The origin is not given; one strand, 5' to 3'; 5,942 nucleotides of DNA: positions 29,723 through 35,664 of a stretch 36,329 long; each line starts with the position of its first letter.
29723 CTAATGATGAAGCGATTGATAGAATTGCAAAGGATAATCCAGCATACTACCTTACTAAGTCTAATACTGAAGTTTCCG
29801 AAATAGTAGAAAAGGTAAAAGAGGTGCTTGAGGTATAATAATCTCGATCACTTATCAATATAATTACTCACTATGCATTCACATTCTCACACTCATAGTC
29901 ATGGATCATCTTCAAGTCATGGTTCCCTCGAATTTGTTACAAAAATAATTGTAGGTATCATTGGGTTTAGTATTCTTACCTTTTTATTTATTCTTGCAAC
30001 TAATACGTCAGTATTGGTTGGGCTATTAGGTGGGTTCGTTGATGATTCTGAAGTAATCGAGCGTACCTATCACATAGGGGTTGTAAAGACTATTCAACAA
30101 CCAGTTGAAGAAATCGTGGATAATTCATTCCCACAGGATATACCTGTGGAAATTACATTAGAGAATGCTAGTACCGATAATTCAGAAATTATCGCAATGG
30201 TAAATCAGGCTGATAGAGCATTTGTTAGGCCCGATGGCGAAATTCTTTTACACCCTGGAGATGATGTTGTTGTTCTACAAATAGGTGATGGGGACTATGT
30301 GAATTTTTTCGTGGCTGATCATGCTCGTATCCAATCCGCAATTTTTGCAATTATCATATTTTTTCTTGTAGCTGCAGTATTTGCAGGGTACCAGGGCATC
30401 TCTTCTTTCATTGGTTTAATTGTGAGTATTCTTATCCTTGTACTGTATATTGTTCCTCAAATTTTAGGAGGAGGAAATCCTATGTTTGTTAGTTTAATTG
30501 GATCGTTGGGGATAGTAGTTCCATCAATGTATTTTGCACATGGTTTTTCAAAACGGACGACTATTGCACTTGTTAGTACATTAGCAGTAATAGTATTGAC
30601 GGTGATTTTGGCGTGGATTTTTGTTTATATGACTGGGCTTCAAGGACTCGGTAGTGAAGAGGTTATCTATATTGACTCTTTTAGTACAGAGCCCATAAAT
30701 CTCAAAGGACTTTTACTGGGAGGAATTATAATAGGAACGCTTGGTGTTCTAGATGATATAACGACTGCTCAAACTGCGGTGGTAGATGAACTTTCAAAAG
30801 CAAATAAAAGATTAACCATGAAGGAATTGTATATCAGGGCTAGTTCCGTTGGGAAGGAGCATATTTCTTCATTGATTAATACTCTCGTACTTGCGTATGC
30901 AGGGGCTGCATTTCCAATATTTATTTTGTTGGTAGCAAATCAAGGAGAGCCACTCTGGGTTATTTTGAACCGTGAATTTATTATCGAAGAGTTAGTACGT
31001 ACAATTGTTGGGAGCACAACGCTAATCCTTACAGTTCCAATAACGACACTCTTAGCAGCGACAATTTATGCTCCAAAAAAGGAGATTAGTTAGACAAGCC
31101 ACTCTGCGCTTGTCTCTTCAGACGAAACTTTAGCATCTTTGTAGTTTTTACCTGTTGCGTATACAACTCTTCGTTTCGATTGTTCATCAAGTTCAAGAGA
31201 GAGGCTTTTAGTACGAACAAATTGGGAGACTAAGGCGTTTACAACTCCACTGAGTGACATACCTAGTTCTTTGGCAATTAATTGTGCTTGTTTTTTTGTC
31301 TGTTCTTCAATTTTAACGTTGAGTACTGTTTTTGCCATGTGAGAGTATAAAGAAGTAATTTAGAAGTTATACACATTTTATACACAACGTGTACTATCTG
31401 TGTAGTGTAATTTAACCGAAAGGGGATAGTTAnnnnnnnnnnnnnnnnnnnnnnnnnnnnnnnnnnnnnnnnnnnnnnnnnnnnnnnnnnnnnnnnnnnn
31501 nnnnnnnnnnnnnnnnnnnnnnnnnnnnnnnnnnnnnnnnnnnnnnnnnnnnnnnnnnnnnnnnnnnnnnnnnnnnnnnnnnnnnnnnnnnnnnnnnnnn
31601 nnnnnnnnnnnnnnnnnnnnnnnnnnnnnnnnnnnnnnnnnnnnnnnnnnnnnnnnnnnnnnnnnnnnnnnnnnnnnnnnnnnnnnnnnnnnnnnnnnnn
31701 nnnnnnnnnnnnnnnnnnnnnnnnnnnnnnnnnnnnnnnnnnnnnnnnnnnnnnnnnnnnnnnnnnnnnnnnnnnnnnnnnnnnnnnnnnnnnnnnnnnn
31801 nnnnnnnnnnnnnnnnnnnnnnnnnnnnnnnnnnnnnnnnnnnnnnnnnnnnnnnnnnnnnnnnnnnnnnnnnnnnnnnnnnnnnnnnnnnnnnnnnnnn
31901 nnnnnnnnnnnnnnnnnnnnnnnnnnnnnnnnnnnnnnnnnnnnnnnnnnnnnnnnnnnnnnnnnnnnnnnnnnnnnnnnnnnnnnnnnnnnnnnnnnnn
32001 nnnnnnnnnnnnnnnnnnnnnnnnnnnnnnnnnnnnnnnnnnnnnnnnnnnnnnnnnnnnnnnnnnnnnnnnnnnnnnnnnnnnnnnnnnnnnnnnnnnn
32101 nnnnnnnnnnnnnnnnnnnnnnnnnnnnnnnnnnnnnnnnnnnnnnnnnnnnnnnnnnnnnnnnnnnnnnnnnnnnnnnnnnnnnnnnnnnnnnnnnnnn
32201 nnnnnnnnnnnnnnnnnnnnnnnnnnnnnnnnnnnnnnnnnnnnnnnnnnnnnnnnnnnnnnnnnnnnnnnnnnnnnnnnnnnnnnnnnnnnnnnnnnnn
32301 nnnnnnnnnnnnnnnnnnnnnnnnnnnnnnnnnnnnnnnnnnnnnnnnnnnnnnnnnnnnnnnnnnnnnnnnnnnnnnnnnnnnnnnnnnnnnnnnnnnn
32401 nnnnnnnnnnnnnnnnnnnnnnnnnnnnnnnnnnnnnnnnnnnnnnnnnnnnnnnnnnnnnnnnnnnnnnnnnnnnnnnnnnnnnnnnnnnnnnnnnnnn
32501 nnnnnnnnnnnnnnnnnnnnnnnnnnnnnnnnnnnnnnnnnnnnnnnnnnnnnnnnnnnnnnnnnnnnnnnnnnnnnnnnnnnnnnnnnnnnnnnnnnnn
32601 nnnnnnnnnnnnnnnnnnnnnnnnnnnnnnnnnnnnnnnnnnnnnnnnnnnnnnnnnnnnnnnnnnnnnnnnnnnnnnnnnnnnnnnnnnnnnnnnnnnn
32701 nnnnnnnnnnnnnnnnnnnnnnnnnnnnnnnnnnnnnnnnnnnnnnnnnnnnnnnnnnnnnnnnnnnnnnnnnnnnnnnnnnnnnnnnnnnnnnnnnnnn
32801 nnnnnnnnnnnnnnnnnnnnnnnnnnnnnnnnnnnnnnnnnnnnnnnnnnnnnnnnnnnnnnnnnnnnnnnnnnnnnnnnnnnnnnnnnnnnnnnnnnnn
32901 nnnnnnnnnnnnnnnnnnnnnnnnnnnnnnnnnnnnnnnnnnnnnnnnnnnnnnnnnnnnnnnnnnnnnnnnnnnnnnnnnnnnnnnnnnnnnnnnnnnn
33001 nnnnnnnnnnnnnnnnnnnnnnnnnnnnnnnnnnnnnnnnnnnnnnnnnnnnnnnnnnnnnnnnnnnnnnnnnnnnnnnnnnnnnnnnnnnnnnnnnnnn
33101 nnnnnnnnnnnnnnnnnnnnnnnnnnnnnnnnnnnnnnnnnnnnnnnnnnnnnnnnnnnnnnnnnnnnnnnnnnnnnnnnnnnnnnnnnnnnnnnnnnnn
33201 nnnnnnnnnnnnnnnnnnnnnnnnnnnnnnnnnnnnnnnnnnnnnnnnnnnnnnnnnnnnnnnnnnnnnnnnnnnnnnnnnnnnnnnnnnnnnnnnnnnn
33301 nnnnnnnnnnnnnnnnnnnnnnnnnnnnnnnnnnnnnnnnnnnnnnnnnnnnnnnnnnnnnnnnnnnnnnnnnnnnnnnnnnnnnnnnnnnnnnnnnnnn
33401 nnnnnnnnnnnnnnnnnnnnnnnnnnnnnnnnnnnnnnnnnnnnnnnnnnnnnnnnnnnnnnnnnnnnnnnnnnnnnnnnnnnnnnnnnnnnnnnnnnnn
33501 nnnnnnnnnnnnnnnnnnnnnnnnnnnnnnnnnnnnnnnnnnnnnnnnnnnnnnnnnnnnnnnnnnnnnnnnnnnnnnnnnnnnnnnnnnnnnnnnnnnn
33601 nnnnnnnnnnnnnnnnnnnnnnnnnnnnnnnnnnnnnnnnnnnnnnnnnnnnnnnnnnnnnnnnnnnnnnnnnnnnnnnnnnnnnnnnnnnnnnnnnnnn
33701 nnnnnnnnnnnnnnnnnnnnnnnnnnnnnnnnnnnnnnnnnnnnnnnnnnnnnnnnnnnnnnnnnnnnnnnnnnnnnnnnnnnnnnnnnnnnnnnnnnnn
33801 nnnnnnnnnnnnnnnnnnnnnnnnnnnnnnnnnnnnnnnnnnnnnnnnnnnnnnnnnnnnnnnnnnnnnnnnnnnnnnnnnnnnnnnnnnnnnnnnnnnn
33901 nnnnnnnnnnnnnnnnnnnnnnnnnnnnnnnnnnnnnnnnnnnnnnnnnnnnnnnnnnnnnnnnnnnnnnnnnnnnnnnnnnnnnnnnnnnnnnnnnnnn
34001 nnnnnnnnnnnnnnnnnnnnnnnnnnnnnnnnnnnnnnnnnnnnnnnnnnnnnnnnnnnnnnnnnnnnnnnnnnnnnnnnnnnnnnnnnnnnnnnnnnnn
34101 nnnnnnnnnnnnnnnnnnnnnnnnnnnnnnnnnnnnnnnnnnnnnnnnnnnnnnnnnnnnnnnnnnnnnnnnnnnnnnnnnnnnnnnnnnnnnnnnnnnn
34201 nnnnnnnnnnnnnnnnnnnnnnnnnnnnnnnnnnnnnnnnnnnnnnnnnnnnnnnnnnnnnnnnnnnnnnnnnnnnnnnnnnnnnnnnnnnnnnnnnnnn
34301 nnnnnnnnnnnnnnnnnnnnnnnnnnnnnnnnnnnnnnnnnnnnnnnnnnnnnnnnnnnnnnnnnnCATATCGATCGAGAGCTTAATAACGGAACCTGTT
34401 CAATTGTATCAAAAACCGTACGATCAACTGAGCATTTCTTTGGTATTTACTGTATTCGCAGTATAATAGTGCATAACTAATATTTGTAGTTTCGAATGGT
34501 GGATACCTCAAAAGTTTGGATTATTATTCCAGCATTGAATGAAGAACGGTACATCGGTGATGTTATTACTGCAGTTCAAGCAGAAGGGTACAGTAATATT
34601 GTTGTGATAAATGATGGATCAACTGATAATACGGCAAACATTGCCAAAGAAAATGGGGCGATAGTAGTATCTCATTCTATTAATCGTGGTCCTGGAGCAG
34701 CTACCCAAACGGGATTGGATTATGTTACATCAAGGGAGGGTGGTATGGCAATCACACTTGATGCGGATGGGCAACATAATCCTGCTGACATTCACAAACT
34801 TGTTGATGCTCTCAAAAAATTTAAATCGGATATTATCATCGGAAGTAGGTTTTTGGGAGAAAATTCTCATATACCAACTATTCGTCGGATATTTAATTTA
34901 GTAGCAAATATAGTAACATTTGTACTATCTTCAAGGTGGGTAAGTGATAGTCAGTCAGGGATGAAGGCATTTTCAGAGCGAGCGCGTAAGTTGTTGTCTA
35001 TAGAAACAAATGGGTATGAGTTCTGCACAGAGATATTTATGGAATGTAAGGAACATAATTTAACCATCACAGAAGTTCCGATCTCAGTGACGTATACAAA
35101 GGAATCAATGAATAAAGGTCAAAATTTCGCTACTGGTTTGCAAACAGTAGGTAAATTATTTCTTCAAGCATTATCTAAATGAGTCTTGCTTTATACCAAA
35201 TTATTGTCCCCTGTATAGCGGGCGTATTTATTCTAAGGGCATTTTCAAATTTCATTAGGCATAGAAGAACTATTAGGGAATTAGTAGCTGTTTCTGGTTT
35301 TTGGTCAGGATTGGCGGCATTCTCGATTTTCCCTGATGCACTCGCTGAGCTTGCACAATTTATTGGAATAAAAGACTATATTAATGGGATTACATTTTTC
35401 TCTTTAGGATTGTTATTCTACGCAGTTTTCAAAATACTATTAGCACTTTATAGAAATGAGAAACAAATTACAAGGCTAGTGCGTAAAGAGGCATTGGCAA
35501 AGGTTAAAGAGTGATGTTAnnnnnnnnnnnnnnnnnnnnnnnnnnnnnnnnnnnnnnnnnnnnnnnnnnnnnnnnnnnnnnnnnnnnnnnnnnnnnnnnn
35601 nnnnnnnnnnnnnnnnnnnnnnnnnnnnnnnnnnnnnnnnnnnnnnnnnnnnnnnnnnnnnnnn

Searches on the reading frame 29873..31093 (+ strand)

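Call 10: search_protein_families(library=pfam, proteins=[window:29873-31093:+], max_evalue=0.001)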
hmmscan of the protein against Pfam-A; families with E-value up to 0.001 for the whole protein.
window:29873-31093:+ (406 aa): 1 family
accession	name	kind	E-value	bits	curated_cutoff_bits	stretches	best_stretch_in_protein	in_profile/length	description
PF07907.16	YibE_F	-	3.1e-63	214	27.2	1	158-396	3-240/241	YibE/F-like protein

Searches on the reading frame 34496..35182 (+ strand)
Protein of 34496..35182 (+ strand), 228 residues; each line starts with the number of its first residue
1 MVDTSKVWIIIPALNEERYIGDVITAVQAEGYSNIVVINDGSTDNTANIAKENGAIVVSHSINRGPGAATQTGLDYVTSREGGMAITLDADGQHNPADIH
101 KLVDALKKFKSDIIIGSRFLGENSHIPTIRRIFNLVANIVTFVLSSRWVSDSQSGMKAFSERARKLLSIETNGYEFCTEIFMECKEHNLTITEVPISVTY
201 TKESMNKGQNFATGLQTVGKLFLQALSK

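Call 10: search_protein_families(library=pfam, proteins=[window:34496-35182:+], max_evalue=0.001)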
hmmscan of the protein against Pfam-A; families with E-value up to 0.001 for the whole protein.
window:34496-35182:+ (228 aa): 3 families
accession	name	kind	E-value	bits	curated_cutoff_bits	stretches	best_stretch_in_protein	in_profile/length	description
PF00535.33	Glycos_transf_2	-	1.2e-24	87.5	23.3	1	9-124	2-121/168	Glycosyl transferase family 2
PF13704.12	Glyco_tranf_2_4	-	0.00031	21.6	27.5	1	15-64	2-51/98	Glycosyl transferase family 2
PF13641.12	Glyco_tranf_2_3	-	0.00051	20.6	27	1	7-56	3-54/230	Glycosyltransferase like family 2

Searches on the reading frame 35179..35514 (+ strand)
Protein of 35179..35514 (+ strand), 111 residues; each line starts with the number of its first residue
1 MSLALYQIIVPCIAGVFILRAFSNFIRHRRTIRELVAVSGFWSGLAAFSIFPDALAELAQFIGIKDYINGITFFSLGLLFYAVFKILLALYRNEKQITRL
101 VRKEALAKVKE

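Call 10: search_protein_families(library=pfam, proteins=[window:35179-35514:+], max_evalue=0.001)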
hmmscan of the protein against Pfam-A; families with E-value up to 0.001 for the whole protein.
window:35179-35514:+ (111 aa): 1 family
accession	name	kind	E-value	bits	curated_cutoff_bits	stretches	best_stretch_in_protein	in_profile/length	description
PF10066.14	DUF2304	-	2.7e-16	60.2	25.5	1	6-108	2-104/106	Uncharacterized conserved protein (DUF2304)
